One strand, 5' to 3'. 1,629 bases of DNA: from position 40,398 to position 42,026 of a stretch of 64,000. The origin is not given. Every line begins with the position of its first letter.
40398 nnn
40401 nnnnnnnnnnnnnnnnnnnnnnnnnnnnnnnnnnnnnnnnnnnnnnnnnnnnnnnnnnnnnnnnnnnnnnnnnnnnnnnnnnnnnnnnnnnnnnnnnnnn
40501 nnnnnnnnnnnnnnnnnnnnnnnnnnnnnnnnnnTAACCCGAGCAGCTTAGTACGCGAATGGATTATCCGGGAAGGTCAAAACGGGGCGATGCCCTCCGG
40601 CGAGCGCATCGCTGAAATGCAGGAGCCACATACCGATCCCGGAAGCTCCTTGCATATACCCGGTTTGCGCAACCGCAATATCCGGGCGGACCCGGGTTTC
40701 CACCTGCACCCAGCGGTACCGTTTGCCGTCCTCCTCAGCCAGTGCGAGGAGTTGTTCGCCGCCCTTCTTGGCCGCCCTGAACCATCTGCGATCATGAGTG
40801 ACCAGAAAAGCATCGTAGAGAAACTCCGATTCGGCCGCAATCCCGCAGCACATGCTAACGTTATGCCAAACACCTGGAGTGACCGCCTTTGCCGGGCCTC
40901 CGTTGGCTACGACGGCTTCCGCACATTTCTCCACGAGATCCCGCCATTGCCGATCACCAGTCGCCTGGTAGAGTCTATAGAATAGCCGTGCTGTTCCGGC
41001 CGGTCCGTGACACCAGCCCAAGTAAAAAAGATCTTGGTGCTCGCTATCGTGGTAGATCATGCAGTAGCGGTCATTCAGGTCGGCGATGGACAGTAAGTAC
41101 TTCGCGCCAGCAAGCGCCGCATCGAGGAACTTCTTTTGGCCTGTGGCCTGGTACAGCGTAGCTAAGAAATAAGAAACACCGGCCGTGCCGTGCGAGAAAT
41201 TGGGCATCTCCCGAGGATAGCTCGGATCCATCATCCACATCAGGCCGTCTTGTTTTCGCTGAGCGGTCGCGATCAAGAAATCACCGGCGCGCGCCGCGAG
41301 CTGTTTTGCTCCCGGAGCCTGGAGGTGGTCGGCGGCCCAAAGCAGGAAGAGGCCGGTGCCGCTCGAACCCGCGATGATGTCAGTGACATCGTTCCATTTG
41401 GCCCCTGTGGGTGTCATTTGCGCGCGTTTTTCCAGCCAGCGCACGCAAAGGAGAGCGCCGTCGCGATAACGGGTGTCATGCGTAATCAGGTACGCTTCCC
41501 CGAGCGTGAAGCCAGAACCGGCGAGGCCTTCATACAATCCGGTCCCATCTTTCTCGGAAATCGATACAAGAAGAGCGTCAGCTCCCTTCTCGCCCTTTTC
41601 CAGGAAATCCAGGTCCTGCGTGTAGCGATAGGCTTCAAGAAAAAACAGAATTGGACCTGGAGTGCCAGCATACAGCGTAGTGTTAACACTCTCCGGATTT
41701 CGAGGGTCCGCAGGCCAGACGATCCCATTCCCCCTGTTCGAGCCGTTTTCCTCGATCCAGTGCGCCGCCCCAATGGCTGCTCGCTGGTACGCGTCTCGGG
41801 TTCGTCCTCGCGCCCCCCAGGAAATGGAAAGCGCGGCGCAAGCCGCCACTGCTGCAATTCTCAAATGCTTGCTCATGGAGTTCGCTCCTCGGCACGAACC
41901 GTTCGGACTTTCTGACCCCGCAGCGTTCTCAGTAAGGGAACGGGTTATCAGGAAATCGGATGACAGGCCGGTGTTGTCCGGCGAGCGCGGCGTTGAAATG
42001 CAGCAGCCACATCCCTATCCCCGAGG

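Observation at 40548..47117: LysR-flanked envelope operon: OsmC, PD40-amidohydrolase and two exported non-canonical LanC-like proteins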

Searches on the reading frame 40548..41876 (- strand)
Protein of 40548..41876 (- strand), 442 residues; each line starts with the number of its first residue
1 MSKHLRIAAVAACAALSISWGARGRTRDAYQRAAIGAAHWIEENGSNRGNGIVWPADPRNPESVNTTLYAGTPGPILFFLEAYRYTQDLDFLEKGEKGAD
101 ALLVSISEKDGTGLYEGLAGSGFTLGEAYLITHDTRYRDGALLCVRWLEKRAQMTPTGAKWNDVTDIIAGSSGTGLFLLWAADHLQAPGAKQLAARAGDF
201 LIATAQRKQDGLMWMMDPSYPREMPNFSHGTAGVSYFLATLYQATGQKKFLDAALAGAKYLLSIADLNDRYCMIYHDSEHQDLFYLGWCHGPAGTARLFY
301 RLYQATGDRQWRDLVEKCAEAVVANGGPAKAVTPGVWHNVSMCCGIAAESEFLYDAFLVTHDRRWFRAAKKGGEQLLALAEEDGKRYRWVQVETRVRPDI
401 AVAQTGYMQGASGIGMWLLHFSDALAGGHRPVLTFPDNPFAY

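Call 3: search_protein_families(library=pfam, proteins=[window:40548-41876:-], max_evalue=0.01)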
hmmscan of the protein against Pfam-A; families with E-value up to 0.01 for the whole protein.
window:40548-41876:- (442 aa): 5 families
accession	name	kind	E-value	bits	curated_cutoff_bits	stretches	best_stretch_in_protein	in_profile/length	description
PF05147.19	LANC_like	-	2e-38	132.3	23.2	1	63-422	2-338/350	Lanthionine synthetase C-like protein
PF07470.19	Glyco_hydro_88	-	3.2e-06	26.8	26.6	1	124-279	39-180/352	Glycosyl Hydrolase Family 88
PF06662.19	C5-epim_C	-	6e-06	26.3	23.3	0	77-108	36-67/188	D-glucuronyl C5-epimerase C-terminus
PF09492.16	Pec_lyase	-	0.00011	22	22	0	236-265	46-75/292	Pectic acid lyase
PF07944.18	Beta-AFase-like_GH127_cat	-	0.00014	21.5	24.9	1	241-338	137-223/376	Beta-L-arabinofuranosidase, GH127 catalytic domain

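Call 4: search_protein_families(library=ncbifam, proteins=[window:40548-41876:-], max_evalue=0.01)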
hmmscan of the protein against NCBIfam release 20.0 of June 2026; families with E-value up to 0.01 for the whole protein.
window:40548-41876:- (442 aa): 4 families
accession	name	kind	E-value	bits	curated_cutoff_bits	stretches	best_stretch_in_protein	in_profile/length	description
NF038150.1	lanthi_synth_IV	equivalog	9.7e-42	143.3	650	2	163-419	597-841/851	class IV lanthionine synthetase LanL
TIGR03897.1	lanti_2_LanM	subfamily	1.2e-39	135.8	304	1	60-422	587-930/932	type 2 lanthipeptide synthetase LanM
NF038151.1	lanthi_synth_III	equivalog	8.5e-26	90.6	575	2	108-254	599-746/833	class III lanthionine synthetase LanKC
TIGR02474.1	pec_lyase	equivalog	0.002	17.8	189.8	0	237-263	53-79/295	pectate lyase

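Call 5: find_homologous_proteins(query=window:40548-41876:-, max_evalue=0.00001)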
Query window:40548-41876:- (442 aa): 2586 proteins with E <= 0.00001 among 8000 candidates; the best 120 are listed.
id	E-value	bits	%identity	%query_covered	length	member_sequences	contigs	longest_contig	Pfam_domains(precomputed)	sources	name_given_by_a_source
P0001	1.5e-274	929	89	100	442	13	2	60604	PF07944.19,PF06662.20,PF05147.20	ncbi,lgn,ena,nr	ncbi:MAG TPA: lanthionine synthetase LanC family protein [Candidatus Acidoferrales bacterium]|nr:lan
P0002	5.1e-223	759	74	100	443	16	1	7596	PF07944.19,PF06662.20,PF05147.20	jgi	-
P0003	1.6e-217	741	74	95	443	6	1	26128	PF05147.20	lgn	-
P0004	3.0e-217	740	76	91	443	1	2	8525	PF05147.20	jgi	jgi:lantibiotic modifying enzyme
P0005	1.0e-211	722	72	94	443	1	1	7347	PF07944.19,PF06662.20,PF05147.20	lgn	-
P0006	1.1e-211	722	73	94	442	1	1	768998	PF07944.19,PF03663.21,PF06662.20,PF05147.20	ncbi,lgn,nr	ncbi:MAG TPA: lanthionine synthetase LanC family protein [Candidatus Acidoferrales bacterium]|nr:lan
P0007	4.5e-207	707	70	99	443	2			PF05147.20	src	-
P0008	4.8e-205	700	72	92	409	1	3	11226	PF07944.19,PF03663.21,PF06662.20,PF05147.20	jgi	jgi:lantibiotic modifying enzyme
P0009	1.2e-204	699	68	100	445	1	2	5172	PF03663.21,PF05147.20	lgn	-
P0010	6.1e-204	696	71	93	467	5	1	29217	PF03663.21,PF05147.20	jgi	jgi:lantibiotic modifying enzyme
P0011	1.8e-203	695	69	96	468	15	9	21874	PF03663.21,PF05147.20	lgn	-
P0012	7.8e-202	689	69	95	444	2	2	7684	PF07944.19,PF03663.21,PF06662.20,PF05147.20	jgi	jgi:lantibiotic modifying enzyme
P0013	1.9e-188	645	62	99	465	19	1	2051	PF07944.19,PF03663.21,PF05147.20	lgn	-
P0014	4.8e-188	644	62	100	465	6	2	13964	PF09492.17,PF07944.19,PF05147.20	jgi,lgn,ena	-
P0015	2.2e-187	642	62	100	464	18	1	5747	PF03663.21,PF05147.20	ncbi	-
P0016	4.6e-187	641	62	99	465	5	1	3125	PF07944.19,PF05147.20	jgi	jgi:lantibiotic modifying enzyme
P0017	8.7e-182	623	60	100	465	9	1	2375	PF09492.17,PF07470.20,PF07944.19,PF03663.21,PF06662.20,PF05147.20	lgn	-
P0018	2.0e-179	615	63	93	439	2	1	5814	PF07470.20,PF07944.19,PF06662.20,PF05147.20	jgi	jgi:lantibiotic modifying enzyme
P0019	7.2e-179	614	62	97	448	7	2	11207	PF09492.17,PF07470.20,PF07944.19,PF06662.20,PF05147.20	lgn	-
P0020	1.8e-176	606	62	94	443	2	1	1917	PF07944.19,PF06662.20,PF05147.20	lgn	-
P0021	1.9e-176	606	62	93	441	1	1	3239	PF05147.20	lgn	-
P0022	1.2e-175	603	59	100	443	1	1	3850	PF07470.20,PF07944.19,PF03663.21,PF06662.20,PF05147.20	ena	-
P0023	1.6e-175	603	62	93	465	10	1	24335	PF07944.19,PF03663.21,PF06662.20,PF05147.20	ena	-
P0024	4.6e-175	601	62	93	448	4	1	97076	PF09492.17,PF07470.20,PF07944.19,PF06662.20,PF05147.20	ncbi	ncbi:MAG: lanthionine synthetase LanC family protein [Candidatus Acidiferrales bacterium]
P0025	4.8e-175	601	62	93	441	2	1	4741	PF05147.20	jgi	jgi:lantibiotic modifying enzyme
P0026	6.5e-175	601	63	94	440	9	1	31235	PF09492.17,PF07470.20,PF07944.19,PF03663.21,PF06662.20,PF05147.20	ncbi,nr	ncbi:MAG TPA: lanthionine synthetase LanC family protein [Terriglobales bacterium]|nr:lanthionine sy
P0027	8.3e-175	600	59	97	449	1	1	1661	PF07470.20,PF07944.19,PF03663.21,PF05147.20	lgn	-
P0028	4.0e-174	598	62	94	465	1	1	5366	PF09492.17,PF07470.20,PF07944.19,PF06662.20,PF05147.20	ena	-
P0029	5.2e-174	598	59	99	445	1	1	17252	PF07470.20,PF07944.19,PF05147.20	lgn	-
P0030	1.2e-173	596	59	99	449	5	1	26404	PF07470.20,PF07944.19,PF03663.21,PF06662.20,PF05147.20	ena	-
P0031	2.2e-173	596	60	97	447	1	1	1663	PF07470.20,PF07944.19,PF03663.21,PF05147.20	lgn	-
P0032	4.4e-173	595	60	100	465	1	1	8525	PF07944.19,PF03663.21,PF05147.20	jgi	jgi:lantibiotic modifying enzyme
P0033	1.2e-172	593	58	100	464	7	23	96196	PF07944.19,PF05147.20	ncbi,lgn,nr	ncbi:MAG TPA: lanthionine synthetase LanC family protein [Candidatus Acidoferrales bacterium]|nr:lan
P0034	2.6e-172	592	60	99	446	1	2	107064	PF09492.17,PF07470.20,PF07944.19,PF03663.21,PF05147.20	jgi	jgi:lantibiotic modifying enzyme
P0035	2.8e-172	592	61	93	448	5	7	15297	PF09492.17,PF07470.20,PF07944.19,PF03663.21,PF05147.20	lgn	-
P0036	4.6e-172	591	61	94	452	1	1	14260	PF09492.17,PF07470.20,PF07944.19,PF03663.21,PF06662.20,PF05147.20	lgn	-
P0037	7.7e-171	587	61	94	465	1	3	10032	PF05147.20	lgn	-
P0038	3.2e-170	585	60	93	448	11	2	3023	PF09492.17,PF07470.20,PF07944.19,PF03663.21,PF05147.20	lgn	-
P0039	1.7e-169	583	58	99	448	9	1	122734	PF09492.17,PF07470.20,PF07944.19,PF03663.21,PF05147.20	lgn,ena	-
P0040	2.3e-169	582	61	93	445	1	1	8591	PF09492.17,PF07470.20,PF07944.19,PF06662.20,PF05147.20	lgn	-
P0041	2.8e-169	582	58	99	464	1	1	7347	PF07470.20,PF03663.21,PF05147.20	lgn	-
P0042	3.0e-169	582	59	93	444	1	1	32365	PF07470.20,PF07944.19,PF06662.20,PF05147.20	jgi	jgi:lantibiotic modifying enzyme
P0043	2.4e-168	579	59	94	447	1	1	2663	PF09492.17,PF07470.20,PF07944.19,PF03663.21,PF05147.20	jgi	jgi:lantibiotic modifying enzyme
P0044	3.0e-168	579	59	100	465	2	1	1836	PF07944.19,PF03663.21,PF05147.20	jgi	jgi:Lanthionine synthetase C-like protein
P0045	5.4e-168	578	60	93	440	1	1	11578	PF09492.17,PF07470.20,PF07944.19,PF06662.20,PF05147.20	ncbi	-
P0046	9.5e-168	577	58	100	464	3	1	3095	PF07944.19,PF03663.21,PF05147.20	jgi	jgi:Lanthionine synthetase C-like protein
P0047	7.6e-167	574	57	99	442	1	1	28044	PF07470.20,PF07944.19,PF06662.20,PF05147.20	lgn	-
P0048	1.5e-166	573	55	100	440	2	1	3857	PF07470.20,PF07944.19,PF06662.20,PF05147.20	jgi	jgi:lantibiotic modifying enzyme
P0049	2.4e-166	572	59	93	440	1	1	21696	PF09492.17,PF07470.20,PF07944.19,PF06662.20,PF05147.20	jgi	jgi:lantibiotic modifying enzyme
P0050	2.0e-165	569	59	94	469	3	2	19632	PF07944.19,PF03663.21,PF05147.20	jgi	-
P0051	9.5e-165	567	59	92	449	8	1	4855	PF09492.17,PF07470.20,PF07944.19,PF05147.20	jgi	-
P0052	3.9e-164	565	58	99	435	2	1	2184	PF09492.17,PF07470.20,PF07944.19,PF06662.20,PF05147.20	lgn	-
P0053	9.1e-164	564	60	91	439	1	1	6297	PF09492.17,PF07470.20,PF07944.19,PF03663.21,PF06662.20,PF05147.20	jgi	jgi:lantibiotic modifying enzyme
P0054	1.4e-163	563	59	93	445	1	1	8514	PF07470.20,PF07944.19,PF06662.20,PF05147.20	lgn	-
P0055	1.8e-162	560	55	99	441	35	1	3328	PF07470.20,PF07944.19,PF05147.20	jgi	jgi:lantibiotic modifying enzyme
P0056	3.4e-162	559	59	95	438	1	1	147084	PF09492.17,PF07470.20,PF07944.19,PF06662.20,PF05147.20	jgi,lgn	jgi:lantibiotic modifying enzyme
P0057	4.0e-162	558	59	93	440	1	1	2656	PF09492.17,PF07470.20,PF07944.19,PF06662.20,PF05147.20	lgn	-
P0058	3.3e-161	555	58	95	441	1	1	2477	PF07470.20,PF07944.19,PF05147.20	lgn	-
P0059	3.8e-161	555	59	94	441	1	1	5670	PF07470.20,PF07944.19,PF03663.21,PF06662.20,PF05147.20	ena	-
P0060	5.5e-161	555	59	94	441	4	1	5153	PF07470.20,PF07944.19,PF03663.21,PF06662.20,PF05147.20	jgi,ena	-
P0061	1.0e-160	554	56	99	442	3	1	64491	PF09492.17,PF07470.20,PF07944.19,PF06662.20,PF05147.20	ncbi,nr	ncbi:MAG TPA: lanthionine synthetase LanC family protein [Terriglobales bacterium]|nr:lanthionine sy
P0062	2.3e-160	553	60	89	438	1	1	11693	PF07470.20,PF25840.1,PF07944.19,PF05147.20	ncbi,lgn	-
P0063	4.0e-160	552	58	93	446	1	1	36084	PF09492.17,PF07470.20,PF07944.19,PF06662.20,PF05147.20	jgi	jgi:lantibiotic modifying enzyme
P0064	7.4e-160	551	58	92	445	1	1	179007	PF07470.20,PF07944.19,PF06662.20,PF05147.20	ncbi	-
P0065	1.2e-159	550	59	93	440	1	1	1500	PF07470.20,PF07944.19,PF06662.20,PF05147.20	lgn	-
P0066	1.7e-159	550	57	95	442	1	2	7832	PF07470.20,PF07944.19,PF05147.20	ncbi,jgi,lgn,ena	-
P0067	6.8e-159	548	59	94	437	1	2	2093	PF09492.17,PF07470.20,PF07944.19,PF03663.21,PF06662.20,PF05147.20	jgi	-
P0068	6.8e-159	548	57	98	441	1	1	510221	PF07470.20,PF07944.19,PF03663.21,PF06662.20,PF05147.20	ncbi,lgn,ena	-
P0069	2.5e-158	546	57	97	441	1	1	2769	PF07470.20,PF07944.19,PF03663.21,PF06662.20,PF05147.20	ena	-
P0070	1.1e-157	544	58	93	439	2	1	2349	PF07470.20,PF07944.19,PF06662.20,PF05147.20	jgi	-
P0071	1.1e-157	544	57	94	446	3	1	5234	PF07470.20,PF07944.19,PF05147.20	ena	-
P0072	1.6e-156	540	57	95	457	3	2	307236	PF07470.20,PF07944.19,PF06662.20,PF05147.20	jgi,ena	-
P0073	2.5e-156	539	57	92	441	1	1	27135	PF07470.20,PF07944.19,PF06662.20,PF05147.20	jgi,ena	-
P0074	2.9e-156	539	57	91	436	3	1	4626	PF07470.20,PF07944.19,PF06662.20,PF05147.20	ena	-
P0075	1.7e-155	537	54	99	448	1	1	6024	PF07944.19,PF05147.20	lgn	-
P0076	2.2e-155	536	62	85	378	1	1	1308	PF07470.20,PF06662.20,PF05147.20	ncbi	ncbi:MAG: lanthionine synthetase LanC family protein, partial [Candidatus Acidiferrales bacterium]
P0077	2.4e-155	536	57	94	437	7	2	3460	PF09492.17,PF07944.19,PF06662.20,PF05147.20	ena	-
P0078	2.2e-154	533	53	100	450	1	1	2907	PF07470.20,PF07944.19,PF05147.20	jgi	jgi:lantibiotic modifying enzyme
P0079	6.5e-154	531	57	92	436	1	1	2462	PF09492.17,PF07470.20,PF07944.19,PF06662.20,PF05147.20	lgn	-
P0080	1.7e-153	530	57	93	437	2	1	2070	PF07470.20,PF07944.19,PF06662.20,PF05147.20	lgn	-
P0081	3.0e-153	529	56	93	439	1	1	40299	PF07470.20,PF07944.19,PF03663.21,PF05147.20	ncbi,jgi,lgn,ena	jgi:lantibiotic modifying enzyme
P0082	5.9e-151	522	56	93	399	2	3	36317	PF09492.17,PF07470.20,PF07944.19,PF06662.20,PF05147.20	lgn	-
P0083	9.5e-151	521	55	94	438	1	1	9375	PF07944.19,PF05147.20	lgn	-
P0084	9.8e-150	518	57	94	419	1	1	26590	PF07470.20,PF07944.19,PF06662.20,PF05147.20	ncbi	-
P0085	1.9e-149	517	57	94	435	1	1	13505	PF09492.17,PF07470.20,PF07944.19,PF05147.20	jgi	jgi:lantibiotic modifying enzyme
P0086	6.7e-148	512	57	89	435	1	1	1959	PF07944.19,PF05147.20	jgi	-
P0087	3.9e-147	509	53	94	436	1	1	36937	PF07470.20,PF07944.19,PF06662.20,PF05147.20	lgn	-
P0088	4.7e-146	505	52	100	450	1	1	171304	PF07470.20,PF07944.19,PF03663.21,PF05147.20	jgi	jgi:lantibiotic modifying enzyme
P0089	8.5e-146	505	55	94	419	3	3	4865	PF07470.20,PF07944.19,PF06662.20,PF05147.20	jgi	jgi:lantibiotic modifying enzyme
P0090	3.0e-145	503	54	93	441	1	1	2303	PF07470.20,PF07944.19,PF05147.20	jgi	-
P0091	6.8e-143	495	53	94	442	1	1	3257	PF05147.20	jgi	jgi:lantibiotic modifying enzyme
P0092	6.9e-141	488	53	100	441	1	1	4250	PF07944.19,PF06662.20,PF05147.20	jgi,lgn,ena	-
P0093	8.3e-141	488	51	98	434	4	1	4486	PF07470.20,PF07944.19,PF05147.20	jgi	jgi:lantibiotic modifying enzyme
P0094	1.3e-140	488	54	92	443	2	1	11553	PF07470.20,PF07944.19,PF06662.20,PF05147.20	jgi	-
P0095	2.0e-140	487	52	100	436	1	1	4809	PF07470.20,PF07944.19,PF05147.20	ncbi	ncbi:MAG: lanthionine synthetase LanC family protein [Blastocatellia bacterium]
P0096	3.6e-140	486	53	93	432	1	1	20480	PF07470.20,PF07944.19,PF06662.20,PF05147.20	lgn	-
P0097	5.1e-140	486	53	93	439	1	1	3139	PF07470.20,PF07944.19,PF03663.21,PF06662.20,PF05147.20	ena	-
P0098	5.7e-140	485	50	98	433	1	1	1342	PF07944.19,PF05147.20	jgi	jgi:lantibiotic modifying enzyme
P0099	7.5e-140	485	54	92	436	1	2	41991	PF07470.20,PF07944.19,PF06662.20,PF05147.20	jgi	jgi:lantibiotic modifying enzyme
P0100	3.1e-139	483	53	92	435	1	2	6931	PF07944.19,PF06662.20,PF05147.20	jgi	jgi:lantibiotic modifying enzyme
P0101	3.6e-139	483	51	98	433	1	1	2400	PF07470.20,PF07944.19,PF05147.20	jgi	jgi:lantibiotic modifying enzyme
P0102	6.7e-139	482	53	94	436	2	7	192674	PF07944.19,PF06662.20,PF05147.20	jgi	jgi:lantibiotic modifying enzyme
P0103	7.7e-139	482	53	93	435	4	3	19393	PF07944.19,PF06662.20,PF05147.20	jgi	jgi:lantibiotic modifying enzyme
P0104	1.4e-138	481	51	93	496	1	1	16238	PF07944.19,PF05147.20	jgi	jgi:lantibiotic modifying enzyme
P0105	1.9e-138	480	51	93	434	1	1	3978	PF07944.19,PF05147.20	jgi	jgi:lantibiotic modifying enzyme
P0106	2.1e-138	480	53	93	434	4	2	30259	PF07470.20,PF07944.19,PF03663.21,PF06662.20,PF05147.20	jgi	jgi:lantibiotic modifying enzyme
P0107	3.7e-138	479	54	93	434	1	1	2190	PF07221.18,PF07470.20,PF07944.19,PF03663.21,PF05147.20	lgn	-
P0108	3.8e-138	479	53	93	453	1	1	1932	PF07470.20,PF07944.19,PF06662.20,PF05147.20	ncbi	-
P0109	4.6e-138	479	50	98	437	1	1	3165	PF07944.19,PF05147.20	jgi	-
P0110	4.8e-138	479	52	93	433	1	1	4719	PF07470.20,PF07944.19,PF06662.20,PF05147.20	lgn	-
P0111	5.5e-138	479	53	94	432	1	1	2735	PF09492.17,PF07470.20,PF07944.19,PF06662.20,PF05147.20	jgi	jgi:lantibiotic modifying enzyme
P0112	2.3e-137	477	53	93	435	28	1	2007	PF07470.20,PF07944.19,PF05147.20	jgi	jgi:lantibiotic modifying enzyme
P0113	3.2e-137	476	51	98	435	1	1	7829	PF07944.19,PF05147.20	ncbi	-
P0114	3.9e-137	476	51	93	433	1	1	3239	PF07944.19,PF05147.20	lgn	-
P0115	1.1e-136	475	52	93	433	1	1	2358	PF07470.20,PF07944.19,PF06662.20,PF05147.20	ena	-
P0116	2.2e-136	474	52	93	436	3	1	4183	PF01532.27,PF07470.20,PF07944.19,PF03663.21,PF05147.20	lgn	-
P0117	4.1e-136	473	51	98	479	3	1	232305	PF07470.20,PF07944.19,PF03663.21,PF05147.20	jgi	jgi:lantibiotic modifying enzyme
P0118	4.2e-136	473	51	93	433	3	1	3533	PF07470.20,PF07944.19,PF06662.20,PF05147.20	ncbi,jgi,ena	-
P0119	4.4e-136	473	50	100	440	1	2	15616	PF07470.20,PF07944.19,PF03663.21,PF05147.20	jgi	jgi:lantibiotic modifying enzyme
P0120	4.4e-136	473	52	93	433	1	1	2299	PF07470.20,PF07944.19,PF06662.20,PF05147.20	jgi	-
